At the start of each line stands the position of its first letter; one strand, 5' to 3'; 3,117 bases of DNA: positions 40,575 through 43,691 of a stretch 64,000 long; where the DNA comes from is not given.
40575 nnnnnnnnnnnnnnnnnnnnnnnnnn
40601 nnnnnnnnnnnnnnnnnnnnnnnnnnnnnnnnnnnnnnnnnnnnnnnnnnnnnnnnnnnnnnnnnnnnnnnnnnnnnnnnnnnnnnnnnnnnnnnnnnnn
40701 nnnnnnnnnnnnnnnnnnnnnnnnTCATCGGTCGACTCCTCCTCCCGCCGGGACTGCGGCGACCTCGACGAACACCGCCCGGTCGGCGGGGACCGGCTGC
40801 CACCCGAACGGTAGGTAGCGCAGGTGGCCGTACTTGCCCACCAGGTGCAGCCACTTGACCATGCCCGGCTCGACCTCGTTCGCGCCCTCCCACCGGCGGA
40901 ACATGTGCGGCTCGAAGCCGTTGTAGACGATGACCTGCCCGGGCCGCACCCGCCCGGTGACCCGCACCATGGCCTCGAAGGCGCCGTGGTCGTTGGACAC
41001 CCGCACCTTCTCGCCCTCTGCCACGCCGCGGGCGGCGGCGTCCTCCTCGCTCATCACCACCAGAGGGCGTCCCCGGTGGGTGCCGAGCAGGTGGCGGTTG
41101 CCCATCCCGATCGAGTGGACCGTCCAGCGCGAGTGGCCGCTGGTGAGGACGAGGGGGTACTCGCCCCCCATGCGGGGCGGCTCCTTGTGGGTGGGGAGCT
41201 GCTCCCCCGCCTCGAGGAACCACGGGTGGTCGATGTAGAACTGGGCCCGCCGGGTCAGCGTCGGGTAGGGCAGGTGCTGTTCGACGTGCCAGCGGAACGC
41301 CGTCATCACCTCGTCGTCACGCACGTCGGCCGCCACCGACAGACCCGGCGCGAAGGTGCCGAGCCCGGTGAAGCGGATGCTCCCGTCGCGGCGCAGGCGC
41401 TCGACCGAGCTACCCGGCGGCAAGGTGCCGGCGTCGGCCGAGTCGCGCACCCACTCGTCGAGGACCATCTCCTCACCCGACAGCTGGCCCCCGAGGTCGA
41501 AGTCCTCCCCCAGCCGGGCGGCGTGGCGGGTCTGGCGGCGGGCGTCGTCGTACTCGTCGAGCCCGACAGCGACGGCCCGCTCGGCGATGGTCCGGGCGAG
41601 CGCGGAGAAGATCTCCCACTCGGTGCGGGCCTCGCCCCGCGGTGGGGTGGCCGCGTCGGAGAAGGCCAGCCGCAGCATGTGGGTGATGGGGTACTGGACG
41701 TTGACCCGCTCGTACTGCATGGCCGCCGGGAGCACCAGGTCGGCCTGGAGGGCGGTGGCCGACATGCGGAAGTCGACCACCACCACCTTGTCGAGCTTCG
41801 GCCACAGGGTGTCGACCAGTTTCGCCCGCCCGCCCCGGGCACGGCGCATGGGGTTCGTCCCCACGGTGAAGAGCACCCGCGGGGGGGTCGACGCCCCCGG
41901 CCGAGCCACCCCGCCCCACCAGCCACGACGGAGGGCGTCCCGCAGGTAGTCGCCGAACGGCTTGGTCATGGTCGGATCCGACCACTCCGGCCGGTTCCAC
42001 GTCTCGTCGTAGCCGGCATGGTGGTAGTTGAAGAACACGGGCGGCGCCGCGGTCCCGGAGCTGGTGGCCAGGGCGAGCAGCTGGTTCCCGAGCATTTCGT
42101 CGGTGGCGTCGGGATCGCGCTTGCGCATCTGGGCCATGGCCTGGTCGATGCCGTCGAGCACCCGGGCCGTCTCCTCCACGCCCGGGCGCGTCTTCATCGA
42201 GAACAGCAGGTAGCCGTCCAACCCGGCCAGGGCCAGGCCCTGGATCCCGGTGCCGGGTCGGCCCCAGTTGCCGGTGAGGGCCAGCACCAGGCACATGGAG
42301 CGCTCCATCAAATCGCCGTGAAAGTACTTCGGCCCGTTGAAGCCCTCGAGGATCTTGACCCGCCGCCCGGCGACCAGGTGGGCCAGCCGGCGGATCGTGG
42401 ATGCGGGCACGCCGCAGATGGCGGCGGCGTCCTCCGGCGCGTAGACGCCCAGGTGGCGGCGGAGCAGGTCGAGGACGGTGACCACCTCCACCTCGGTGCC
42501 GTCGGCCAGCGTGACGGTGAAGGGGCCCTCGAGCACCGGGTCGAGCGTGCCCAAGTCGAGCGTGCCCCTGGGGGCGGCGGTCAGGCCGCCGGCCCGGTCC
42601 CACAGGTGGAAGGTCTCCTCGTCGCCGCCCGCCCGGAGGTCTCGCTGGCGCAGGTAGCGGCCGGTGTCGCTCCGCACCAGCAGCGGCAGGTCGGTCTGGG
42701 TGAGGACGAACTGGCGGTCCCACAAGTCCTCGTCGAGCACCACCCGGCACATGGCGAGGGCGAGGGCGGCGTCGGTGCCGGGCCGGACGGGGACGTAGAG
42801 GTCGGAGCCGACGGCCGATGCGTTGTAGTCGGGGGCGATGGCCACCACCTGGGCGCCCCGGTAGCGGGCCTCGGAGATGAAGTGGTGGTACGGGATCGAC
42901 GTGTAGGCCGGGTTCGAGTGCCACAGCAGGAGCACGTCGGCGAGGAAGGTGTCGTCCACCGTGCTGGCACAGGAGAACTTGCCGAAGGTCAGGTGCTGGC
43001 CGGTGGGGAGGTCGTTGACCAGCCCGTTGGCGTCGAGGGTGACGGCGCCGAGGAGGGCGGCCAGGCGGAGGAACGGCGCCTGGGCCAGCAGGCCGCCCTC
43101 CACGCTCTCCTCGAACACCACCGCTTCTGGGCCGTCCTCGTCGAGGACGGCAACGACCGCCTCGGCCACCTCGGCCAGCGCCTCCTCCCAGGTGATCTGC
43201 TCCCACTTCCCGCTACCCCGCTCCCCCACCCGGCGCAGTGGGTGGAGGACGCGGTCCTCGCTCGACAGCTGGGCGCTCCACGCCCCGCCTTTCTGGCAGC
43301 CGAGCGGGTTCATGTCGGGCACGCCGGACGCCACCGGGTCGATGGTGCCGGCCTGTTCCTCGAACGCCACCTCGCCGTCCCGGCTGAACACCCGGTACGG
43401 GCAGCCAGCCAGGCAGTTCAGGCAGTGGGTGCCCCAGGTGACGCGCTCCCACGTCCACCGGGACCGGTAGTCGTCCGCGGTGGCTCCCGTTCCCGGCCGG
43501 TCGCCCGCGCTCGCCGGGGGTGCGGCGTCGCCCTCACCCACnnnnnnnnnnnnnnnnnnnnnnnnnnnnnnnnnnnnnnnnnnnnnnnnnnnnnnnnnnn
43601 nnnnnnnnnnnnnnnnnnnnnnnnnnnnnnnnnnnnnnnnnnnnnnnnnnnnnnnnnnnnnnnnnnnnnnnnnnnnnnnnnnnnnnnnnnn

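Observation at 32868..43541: Two additional orphan catalytic (alpha) paralogues without their own beta/gamma subunits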

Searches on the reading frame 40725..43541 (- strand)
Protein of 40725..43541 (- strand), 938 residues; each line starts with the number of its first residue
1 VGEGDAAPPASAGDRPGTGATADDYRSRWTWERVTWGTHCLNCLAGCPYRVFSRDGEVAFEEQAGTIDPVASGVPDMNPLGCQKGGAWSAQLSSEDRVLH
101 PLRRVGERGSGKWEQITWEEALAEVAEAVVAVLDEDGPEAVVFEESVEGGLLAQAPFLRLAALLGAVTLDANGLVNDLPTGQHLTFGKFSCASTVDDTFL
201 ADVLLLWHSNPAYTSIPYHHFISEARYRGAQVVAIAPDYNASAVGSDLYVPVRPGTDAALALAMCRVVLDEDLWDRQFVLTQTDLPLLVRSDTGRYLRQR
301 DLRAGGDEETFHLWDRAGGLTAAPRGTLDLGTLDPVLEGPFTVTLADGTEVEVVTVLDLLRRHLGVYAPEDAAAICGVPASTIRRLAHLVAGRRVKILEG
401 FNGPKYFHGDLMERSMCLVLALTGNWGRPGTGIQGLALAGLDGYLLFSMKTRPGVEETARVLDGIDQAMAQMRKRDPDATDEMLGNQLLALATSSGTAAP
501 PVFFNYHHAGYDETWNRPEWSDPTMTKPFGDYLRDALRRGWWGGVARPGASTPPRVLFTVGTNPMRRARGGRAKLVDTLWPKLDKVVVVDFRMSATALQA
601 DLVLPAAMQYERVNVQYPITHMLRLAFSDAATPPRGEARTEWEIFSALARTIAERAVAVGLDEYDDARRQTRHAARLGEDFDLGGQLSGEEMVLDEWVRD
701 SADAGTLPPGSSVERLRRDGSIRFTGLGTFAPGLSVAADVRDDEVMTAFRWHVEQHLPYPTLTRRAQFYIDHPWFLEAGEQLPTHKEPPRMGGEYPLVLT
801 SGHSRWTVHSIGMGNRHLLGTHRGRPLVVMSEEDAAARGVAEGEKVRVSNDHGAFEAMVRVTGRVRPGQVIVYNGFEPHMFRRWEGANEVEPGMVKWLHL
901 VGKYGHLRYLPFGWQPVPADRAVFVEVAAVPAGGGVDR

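Call 4: search_protein_families(library=pfam, proteins=[window:40725-43541:-])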
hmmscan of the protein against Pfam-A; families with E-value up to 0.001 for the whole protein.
window:40725-43541:- (938 aa): 2 families
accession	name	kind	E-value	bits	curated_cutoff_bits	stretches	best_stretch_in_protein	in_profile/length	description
PF00384.28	Molybdopterin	-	1.1e-35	123.7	24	1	97-650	1-352/353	Molybdopterin oxidoreductase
PF01568.27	Molydop_binding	-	1.9e-19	70.1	26.8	1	797-889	1-91/110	Molydopterin dinucleotide binding domain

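Call 5: search_protein_families(library=ncbifam, proteins=[window:40725-43541:-])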
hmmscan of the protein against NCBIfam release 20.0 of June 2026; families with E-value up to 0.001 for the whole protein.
window:40725-43541:- (938 aa): 26 families (the best 25 are shown)
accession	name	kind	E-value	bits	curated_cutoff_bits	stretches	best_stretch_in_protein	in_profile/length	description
TIGR03479.1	DMSO_red_II_alp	subfamily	5.7e-249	828.8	984.75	1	23-927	46-912/913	molybdopterin-dependent oxidoreductase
NF042978.1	EthbenzDh_ebdA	equivalog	1.1e-224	748.3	2000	1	10-927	52-974/977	ethylbenzene dehydrogenase subunit alpha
TIGR01580.1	narG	equivalog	5.7e-67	226.3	1084.15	4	107-304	151-357/1235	nitrate reductase subunit alpha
TIGR02166.1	dmsA_ynfE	subfamily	4.5e-56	190.4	777.7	3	29-279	39-295/794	DMSO/selenate family reductase complex A subunit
TIGR01591.1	Fdh-alpha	equivalog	1.7e-45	155.3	666.25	4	39-282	2-237/672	formate dehydrogenase subunit alpha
NF041885.1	selenate_YnfE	exception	6.9e-43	146.5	1675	2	22-279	36-302/805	selenate/tellurate reductase subunit YnfE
NF011566.1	PRK14990.1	exception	4.5e-42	144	1600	2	29-279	53-315/814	dimethylsulfoxide reductase subunit A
NF012032.0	PRK15488.1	equivalog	1.9e-39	135.3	694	2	82-280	83-278/759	thiosulfate reductase PhsA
TIGR00509.1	bisC_fam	subfamily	1.3e-38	132.8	1017.55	4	772-875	606-706/772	molybdopterin guanine dinucleotide-containing S/N-oxide reductase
NF041884.1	selenate_YnfF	exception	1.6e-38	132.1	1650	2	27-279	38-295/798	selenate/tellurate reductase subunit YnfF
TIGR01553.1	formate-DH-alph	equivalog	9.2e-29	99.8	814.2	1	40-436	49-443/1009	formate dehydrogenase-N subunit alpha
NF047855.1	AssmNtatRedNasC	equivalog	3.1e-27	95.2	1100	2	81-283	61-263/708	assimilatory nitrate reductase catalytic subunit NasC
NF041513.1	formate_DH_Act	exception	3.6e-27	94.6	1400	2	38-292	45-304/1067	formate dehydrogenase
NF011682.0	PRK15102.1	equivalog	9.9e-26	90.1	909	3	557-665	474-582/829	trimethylamine-N-oxide reductase TorA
TIGR02164.1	torA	equivalog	2.2e-24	85.7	1465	3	556-666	469-579/824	trimethylamine-N-oxide reductase TorA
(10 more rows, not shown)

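Call 7: search_solved_structures(query=window:40725-43541:-, max_evalue=1e-20)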
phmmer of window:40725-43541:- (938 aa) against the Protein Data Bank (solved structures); distinct sequences matched with E-value up to 1e-20: 27.
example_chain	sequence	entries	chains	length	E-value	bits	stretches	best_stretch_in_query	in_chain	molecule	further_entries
2ivf_A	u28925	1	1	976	5e-219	733.1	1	10-927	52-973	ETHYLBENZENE DEHYDROGENASE ALPHA-SUBUNIT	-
5e7o_A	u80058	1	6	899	1.3e-137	463.6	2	24-327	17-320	DMSO reductase family type II enzyme, molybdopterin subunit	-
4ydd_A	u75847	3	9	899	1.5e-137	463.5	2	24-327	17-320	DMSO reductase family type II enzyme, molybdopterin subunit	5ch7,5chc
3egw_A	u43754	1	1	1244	4.9e-58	200.3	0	88-310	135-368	Respiratory nitrate reductase 1 alpha chain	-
1r27_A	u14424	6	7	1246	7.3e-58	199.7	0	88-305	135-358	Respiratory nitrate reductase 1 alpha chain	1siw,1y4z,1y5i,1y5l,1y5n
1q16_A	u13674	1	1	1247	7.4e-58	199.7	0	88-305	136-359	Respiratory nitrate reductase 1 alpha chain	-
3ir7_A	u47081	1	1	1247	1.4e-57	198.8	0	88-305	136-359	Respiratory nitrate reductase 1 alpha chain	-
3ir6_A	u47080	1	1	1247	1.4e-56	195.4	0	88-305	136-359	Respiratory nitrate reductase 1 alpha chain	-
3ir5_A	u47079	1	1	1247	4e-56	193.9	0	88-305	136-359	Respiratory nitrate reductase 1 alpha chain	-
7b04_B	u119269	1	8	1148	1.5e-33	119.2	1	193-434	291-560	Nitrite oxidoreductase subunit A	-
1eu1_A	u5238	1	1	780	4.6e-30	107.7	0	555-656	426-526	DIMETHYL SULFOXIDE REDUCTASE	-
1dms_A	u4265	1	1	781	4.9e-28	101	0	555-664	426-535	DMSO REDUCTASE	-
1dmr_A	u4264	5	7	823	6.7e-28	100.5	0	555-670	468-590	DMSO REDUCTASE | Dimethyl sulfoxide/trimethylamine N-oxide reductase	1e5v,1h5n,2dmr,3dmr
1e60_A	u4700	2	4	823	7.2e-28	100.4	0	555-670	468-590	Dimethyl sulfoxide/trimethylamine N-oxide reductase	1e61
1e18_A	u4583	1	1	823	2.2e-27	98.8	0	555-670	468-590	DMSO REDUCTASE.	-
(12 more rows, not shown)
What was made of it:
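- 40725..43541 (-): alpha-2: Mo-bisPGD catalytic subunit (938 aa). Its GTG start overlaps the delta stop by 8 nt. It heads the conserved a2-X-CopD-CopD-AMP module. Best solved structure is EbdA 2IVF_A, E 5e-219 (calls 5, 7).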

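Call 9: find_homologous_proteins(query=window:40725-43541:-, max_evalue=1e-50)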
Query window:40725-43541:- (938 aa): 2315 proteins with E <= 1e-50 among 8000 candidates; the best 120 are listed.
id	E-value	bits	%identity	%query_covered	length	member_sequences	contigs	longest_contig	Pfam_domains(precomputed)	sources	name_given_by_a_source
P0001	0.0e+0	2175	100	100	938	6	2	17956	PF00384.28,PF01568.28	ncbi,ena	-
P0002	0.0e+0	2103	96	100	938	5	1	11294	PF00384.28,PF01568.28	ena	-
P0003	0.0e+0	1988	91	100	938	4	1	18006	PF00384.28,PF01568.28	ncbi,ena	-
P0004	0.0e+0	1836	84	99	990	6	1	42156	PF00384.28,PF01568.28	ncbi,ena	-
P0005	0.0e+0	1805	83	98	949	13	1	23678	PF00384.28,PF01568.28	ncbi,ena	-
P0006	0.0e+0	1794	83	98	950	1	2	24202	PF00384.28,PF01568.28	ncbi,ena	-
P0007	0.0e+0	1791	84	97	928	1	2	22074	PF00384.28,PF01568.28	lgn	-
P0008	0.0e+0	1786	82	99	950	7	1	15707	PF00384.28,PF01568.28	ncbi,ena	-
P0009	0.0e+0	1760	83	96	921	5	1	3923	PF00384.28,PF01568.28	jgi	-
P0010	0.0e+0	1689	78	99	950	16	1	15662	PF00384.28,PF01568.28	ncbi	-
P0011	0.0e+0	1654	77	97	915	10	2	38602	PF00384.28,PF01568.28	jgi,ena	-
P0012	0.0e+0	1650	77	97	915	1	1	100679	PF00384.28,PF01568.28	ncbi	-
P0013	0.0e+0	1649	77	97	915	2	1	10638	PF00384.28,PF01568.28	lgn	-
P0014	0.0e+0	1637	76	97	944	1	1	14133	PF00384.28,PF01568.28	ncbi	-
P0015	0.0e+0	1617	76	97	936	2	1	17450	PF00384.28,PF01568.28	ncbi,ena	-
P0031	0.0e+0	1460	67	98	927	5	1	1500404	PF00384.28,PF01568.28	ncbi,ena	ncbi:MAG: molybdopterin-dependent oxidoreductase [Acidimicrobiia bacterium]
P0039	0.0e+0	1451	67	98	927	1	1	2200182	PF00384.28,PF01568.28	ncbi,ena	-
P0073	0.0e+0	1363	62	97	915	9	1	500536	PF00384.28,PF01568.28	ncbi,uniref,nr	ncbi:molybdopterin-dependent oxidoreductase [Candidatus Amarobacter glycogenicus]|uniref:molybdopter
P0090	0.0e+0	1350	62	97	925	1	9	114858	PF00384.28,PF01568.28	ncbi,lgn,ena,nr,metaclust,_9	ncbi:MAG: hypothetical protein CMQ20_16315 [Gammaproteobacteria bacterium]|nr:hypothetical protein [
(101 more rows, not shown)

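Call 10: find_encoding_contigs(protein=P0031, flank=10000, max_places=2)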
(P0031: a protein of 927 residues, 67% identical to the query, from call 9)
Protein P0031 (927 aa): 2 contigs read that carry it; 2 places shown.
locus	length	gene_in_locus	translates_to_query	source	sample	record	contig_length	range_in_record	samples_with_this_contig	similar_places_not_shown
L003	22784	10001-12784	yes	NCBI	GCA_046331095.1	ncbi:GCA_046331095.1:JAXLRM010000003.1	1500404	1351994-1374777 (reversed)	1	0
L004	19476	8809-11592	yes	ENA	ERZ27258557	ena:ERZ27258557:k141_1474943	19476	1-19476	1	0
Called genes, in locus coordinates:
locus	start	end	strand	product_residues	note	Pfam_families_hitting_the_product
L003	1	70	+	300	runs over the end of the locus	PF00231:ATP-synt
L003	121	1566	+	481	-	PF02874:ATP-synt_ab_N, PF00006:ATP-synt_ab, PF22919:ATP-synt_VA_C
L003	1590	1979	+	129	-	PF02823:ATP-synt_DE_N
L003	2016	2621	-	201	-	-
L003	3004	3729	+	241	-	-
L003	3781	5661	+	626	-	-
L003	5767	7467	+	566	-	PF00890:FAD_binding_2 (faint), PF01266:DAO (weak), PF13450:NAD_binding_8, PF01593:Amino_oxidase (weak)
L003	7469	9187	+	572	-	PF01946:Thi4, PF00890:FAD_binding_2 (faint), PF01266:DAO, PF01494:FAD_binding_3, PF01593:Amino_oxidase, PF03486:HI0933_like (faint), PF12831:FAD_oxidored, PF13450:NAD_binding_8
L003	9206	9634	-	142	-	PF01850:PIN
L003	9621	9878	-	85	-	PF01402:RHH_1, PF22180:RH3_dom (weak)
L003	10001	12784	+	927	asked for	PF00384:Molybdopterin, PF01568:Molydop_binding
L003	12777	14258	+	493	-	-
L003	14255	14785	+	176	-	PF05425:CopD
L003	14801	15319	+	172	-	PF05425:CopD (weak)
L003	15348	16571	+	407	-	PF00501:AMP-binding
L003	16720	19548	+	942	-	PF00384:Molybdopterin, PF01568:Molydop_binding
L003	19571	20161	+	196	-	PF09459:EB_dh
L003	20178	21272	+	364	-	PF12838:Fer4_7 (faint), PF13187:Fer4_9 (faint), PF12797:Fer4_2 (faint), PF12837:Fer4_6 (faint), PF13237:Fer4_10 (faint), PF13247:Fer4_11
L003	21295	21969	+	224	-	PF02613:Nitrate_red_del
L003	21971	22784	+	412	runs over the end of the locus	PF02771:Acyl-CoA_dh_N, PF02770:Acyl-CoA_dh_M, PF00441:Acyl-CoA_dh_1, PF08028:Acyl-CoA_dh_2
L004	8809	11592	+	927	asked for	PF00384:Molybdopterin, PF01568:Molydop_binding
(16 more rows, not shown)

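Call 11: find_encoding_contigs(protein=P0073, flank=10000, max_places=2)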
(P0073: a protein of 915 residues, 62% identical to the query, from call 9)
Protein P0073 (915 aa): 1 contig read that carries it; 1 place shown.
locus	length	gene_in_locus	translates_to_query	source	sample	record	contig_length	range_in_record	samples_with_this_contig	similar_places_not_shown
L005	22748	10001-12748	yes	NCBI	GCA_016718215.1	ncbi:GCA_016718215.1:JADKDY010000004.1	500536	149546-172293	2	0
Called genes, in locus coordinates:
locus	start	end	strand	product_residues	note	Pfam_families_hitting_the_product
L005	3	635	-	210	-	PF02627:CMD (weak)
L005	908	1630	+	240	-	PF00027:cNMP_binding, PF00325:Crp (faint), PF13545:HTH_Crp_2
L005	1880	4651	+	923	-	PF00384:Molybdopterin, PF01568:Molydop_binding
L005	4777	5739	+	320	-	PF00384:Molybdopterin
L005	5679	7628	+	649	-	PF00384:Molybdopterin, PF01568:Molydop_binding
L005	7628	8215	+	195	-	PF09459:EB_dh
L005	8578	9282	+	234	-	PF12838:Fer4_7 (faint), PF13247:Fer4_11, PF12837:Fer4_6 (faint), PF13237:Fer4_10 (faint)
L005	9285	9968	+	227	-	PF02613:Nitrate_red_del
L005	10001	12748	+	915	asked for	PF00384:Molybdopterin, PF01568:Molydop_binding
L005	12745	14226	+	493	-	-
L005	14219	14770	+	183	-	PF05425:CopD (weak)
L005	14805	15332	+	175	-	PF05425:CopD (weak)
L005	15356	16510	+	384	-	PF00501:AMP-binding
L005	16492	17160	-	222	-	PF02613:Nitrate_red_del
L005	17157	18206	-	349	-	PF12797:Fer4_2 (faint), PF12837:Fer4_6 (faint), PF13237:Fer4_10 (faint), PF12838:Fer4_7 (weak), PF13247:Fer4_11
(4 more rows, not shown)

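Call 12: find_encoding_contigs(protein=P0090, flank=10000, max_places=2)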
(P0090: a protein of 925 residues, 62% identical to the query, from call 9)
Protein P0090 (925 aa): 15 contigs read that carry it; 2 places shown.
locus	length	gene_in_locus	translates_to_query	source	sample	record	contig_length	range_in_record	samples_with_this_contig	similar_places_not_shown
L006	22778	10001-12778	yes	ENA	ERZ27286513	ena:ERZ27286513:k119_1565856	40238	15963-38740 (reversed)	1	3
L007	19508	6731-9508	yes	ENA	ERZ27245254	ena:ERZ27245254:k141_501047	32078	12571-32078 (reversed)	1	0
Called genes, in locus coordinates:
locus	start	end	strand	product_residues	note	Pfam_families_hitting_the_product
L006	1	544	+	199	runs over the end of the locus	PF00571:CBS (faint)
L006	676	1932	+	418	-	PF05977:MFS_3, PF07690:MFS_1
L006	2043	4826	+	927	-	PF00384:Molybdopterin, PF01568:Molydop_binding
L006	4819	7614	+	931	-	PF00384:Molybdopterin, PF01568:Molydop_binding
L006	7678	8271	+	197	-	PF09459:EB_dh (faint)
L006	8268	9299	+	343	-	PF12838:Fer4_7 (faint), PF13237:Fer4_10 (faint), PF12797:Fer4_2 (faint), PF12837:Fer4_6 (faint), PF13247:Fer4_11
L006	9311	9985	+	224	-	PF02613:Nitrate_red_del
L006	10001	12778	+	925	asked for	PF00384:Molybdopterin, PF01568:Molydop_binding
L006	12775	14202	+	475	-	-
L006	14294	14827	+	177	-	PF05425:CopD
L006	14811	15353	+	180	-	PF05425:CopD (weak)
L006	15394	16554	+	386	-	PF00501:AMP-binding (faint)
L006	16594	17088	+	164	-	PF11578:DUF3237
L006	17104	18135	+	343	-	PF00037:Fer4 (faint), PF12797:Fer4_2 (faint), PF12837:Fer4_6 (faint), PF13237:Fer4_10 (weak), PF13247:Fer4_11, PF12838:Fer4_7 (weak)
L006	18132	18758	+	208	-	PF02613:Nitrate_red_del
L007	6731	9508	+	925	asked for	PF00384:Molybdopterin, PF01568:Molydop_binding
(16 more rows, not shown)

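Call 62: search_protein_families(library=pfam, proteins=[L003:5662-7464:+], max_evalue=0.0001)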
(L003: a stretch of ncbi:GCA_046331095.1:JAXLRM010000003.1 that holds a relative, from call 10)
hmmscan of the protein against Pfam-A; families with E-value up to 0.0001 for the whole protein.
L003:5662-7464:+ (601 aa): 5 families
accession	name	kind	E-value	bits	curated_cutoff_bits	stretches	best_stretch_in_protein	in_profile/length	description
PF01266.30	DAO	-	1.4e-12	48.3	27.9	1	42-80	1-39/353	FAD dependent oxidoreductase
PF13450.12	NAD_binding_8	-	1.1e-07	32.5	21.9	1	45-99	1-54/68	NAD(P)-binding Rossmann-like domain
PF01593.30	Amino_oxidase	-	2.3e-07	30.9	19.8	1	55-338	6-259/443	Flavin containing amine oxidoreductase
PF00890.30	FAD_binding_2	-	1.5e-06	28.2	20.4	0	247-330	111-198/414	FAD binding domain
PF00732.25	GMC_oxred_N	-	6.5e-05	23.3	23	0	259-333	116-189/218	GMC oxidoreductase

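Call 65: find_encoding_contigs(protein=P0039, flank=10000, max_places=1)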
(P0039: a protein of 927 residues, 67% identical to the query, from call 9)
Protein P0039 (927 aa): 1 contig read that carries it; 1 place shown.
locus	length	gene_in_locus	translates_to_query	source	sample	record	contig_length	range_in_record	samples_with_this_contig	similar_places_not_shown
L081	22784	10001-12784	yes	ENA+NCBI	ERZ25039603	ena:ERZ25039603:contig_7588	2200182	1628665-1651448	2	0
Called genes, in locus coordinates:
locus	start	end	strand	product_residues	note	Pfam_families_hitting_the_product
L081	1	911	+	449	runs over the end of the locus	PF02720:DUF222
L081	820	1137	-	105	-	-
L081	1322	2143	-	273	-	PF00378:ECH_1, PF16113:ECH_2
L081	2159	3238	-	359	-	PF00296:Bac_luciferase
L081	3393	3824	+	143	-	PF12172:zf-ChsH2, PF01796:OB_ChsH2_C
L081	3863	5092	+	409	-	PF22691:Thiolase_C_1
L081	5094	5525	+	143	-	PF12172:zf-ChsH2, PF01796:OB_ChsH2_C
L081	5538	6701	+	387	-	PF22691:Thiolase_C_1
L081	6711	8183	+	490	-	PF00108:Thiolase_N (faint), PF08545:ACP_syn_III (weak), PF01796:OB_ChsH2_C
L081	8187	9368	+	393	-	PF00108:Thiolase_N, PF00109:ketoacyl-synt (weak), PF22691:Thiolase_C_1, PF02803:Thiolase_C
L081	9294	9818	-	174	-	PF13237:Fer4_10, PF14697:Fer4_21 (weak), PF12838:Fer4_7, PF13187:Fer4_9, PF00037:Fer4 (weak), PF12837:Fer4_6 (weak)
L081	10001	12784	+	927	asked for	PF00384:Molybdopterin, PF01568:Molydop_binding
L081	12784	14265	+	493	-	-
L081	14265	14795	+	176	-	PF05425:CopD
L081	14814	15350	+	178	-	-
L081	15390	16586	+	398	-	PF00501:AMP-binding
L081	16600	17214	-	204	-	-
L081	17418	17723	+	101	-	PF02082:Rrf2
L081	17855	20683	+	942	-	PF00384:Molybdopterin, PF01568:Molydop_binding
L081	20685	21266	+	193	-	PF09459:EB_dh (faint)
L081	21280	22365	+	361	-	PF12838:Fer4_7 (faint), PF12797:Fer4_2 (faint), PF12837:Fer4_6 (faint), PF13237:Fer4_10 (faint), PF13247:Fer4_11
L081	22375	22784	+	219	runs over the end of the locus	PF02613:Nitrate_red_del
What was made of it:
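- A 2x[4Fe-4S] ferredoxin gene sits next to the cluster in L081 (call 65).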
